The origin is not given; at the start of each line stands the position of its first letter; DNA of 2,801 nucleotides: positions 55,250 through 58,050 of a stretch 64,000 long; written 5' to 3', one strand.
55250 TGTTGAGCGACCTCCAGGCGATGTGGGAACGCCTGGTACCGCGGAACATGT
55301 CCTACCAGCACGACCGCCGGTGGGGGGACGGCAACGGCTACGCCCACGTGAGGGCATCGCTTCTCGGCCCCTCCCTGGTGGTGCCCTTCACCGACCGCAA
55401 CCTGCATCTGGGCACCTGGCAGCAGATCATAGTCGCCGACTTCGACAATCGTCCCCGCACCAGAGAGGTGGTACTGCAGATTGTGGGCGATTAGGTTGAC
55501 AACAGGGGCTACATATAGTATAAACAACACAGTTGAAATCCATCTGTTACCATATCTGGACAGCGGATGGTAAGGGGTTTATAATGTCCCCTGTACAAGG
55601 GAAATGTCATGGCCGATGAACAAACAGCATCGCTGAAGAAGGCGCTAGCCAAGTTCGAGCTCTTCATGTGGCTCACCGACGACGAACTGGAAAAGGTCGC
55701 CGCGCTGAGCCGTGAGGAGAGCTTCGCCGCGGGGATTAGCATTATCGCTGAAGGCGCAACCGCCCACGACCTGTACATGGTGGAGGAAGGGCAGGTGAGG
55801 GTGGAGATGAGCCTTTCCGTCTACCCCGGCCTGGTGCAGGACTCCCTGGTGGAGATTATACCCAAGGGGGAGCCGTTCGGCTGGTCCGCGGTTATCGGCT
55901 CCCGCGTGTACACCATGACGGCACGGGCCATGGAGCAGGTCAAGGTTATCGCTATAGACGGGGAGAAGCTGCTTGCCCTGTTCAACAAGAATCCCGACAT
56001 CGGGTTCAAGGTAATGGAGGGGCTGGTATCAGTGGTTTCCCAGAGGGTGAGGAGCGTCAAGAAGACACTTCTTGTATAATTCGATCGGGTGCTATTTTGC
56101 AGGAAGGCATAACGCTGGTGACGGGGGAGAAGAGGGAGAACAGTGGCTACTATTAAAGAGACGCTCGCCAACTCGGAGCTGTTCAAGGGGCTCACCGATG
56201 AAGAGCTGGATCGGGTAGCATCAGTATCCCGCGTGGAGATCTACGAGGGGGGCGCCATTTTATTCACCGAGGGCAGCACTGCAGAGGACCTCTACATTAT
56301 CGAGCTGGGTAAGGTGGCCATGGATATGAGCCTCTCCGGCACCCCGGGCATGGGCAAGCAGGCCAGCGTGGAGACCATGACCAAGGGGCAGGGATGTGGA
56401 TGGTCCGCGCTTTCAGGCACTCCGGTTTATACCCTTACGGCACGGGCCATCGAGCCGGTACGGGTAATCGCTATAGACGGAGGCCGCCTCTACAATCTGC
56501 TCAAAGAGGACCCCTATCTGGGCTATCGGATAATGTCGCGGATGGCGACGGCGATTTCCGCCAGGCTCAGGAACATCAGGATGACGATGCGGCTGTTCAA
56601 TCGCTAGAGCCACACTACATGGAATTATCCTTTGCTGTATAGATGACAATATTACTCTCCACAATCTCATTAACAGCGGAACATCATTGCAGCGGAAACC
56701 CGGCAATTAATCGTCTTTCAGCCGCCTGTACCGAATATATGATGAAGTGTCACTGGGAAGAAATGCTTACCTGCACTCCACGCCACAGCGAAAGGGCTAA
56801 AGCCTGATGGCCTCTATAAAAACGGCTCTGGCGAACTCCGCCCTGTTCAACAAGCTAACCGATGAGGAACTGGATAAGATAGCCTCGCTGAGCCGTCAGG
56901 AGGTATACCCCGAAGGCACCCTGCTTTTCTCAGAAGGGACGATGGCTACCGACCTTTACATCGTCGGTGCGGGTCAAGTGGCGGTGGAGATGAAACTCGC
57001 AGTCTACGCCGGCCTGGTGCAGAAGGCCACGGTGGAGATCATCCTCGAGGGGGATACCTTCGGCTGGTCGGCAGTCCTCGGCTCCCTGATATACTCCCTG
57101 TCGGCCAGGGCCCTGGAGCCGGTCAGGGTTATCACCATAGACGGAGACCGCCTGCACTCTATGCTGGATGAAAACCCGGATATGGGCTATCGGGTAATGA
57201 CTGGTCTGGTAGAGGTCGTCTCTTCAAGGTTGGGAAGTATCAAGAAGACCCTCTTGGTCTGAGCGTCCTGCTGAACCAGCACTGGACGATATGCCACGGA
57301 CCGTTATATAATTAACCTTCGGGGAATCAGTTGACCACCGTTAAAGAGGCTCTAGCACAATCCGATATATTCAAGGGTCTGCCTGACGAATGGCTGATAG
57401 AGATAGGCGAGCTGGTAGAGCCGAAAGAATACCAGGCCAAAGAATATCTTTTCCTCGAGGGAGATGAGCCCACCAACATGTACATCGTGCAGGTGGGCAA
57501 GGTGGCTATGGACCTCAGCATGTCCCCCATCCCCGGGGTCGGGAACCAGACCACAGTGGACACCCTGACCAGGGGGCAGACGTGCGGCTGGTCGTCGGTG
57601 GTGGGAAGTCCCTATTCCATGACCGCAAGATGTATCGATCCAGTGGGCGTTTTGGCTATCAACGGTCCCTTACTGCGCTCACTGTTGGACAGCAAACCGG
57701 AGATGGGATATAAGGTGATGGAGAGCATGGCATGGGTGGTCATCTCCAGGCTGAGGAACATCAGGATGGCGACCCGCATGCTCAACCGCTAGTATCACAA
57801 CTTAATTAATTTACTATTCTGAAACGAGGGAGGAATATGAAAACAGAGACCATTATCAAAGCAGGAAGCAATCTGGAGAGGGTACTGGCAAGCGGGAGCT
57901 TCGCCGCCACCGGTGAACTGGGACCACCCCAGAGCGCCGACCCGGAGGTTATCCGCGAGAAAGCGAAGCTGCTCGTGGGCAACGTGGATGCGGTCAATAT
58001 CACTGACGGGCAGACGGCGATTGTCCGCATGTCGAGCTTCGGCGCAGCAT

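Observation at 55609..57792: Four tandem cNMP-binding-domain-only paralogs (A-B-A-B) with a degenerate phosphate-binding cassette, upstream of metF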

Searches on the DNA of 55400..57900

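Call 48: search_rna_families(source=window, start=55400, end=57900, threshold=evalue, max_evalue=1)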
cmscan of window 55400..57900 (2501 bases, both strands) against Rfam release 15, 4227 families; matches with E-value up to 1: 0.
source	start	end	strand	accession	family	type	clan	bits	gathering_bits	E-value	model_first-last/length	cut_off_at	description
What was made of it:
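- Tried and rejected: No Rfam match at E<=1 in 55400-57900 (call 48).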
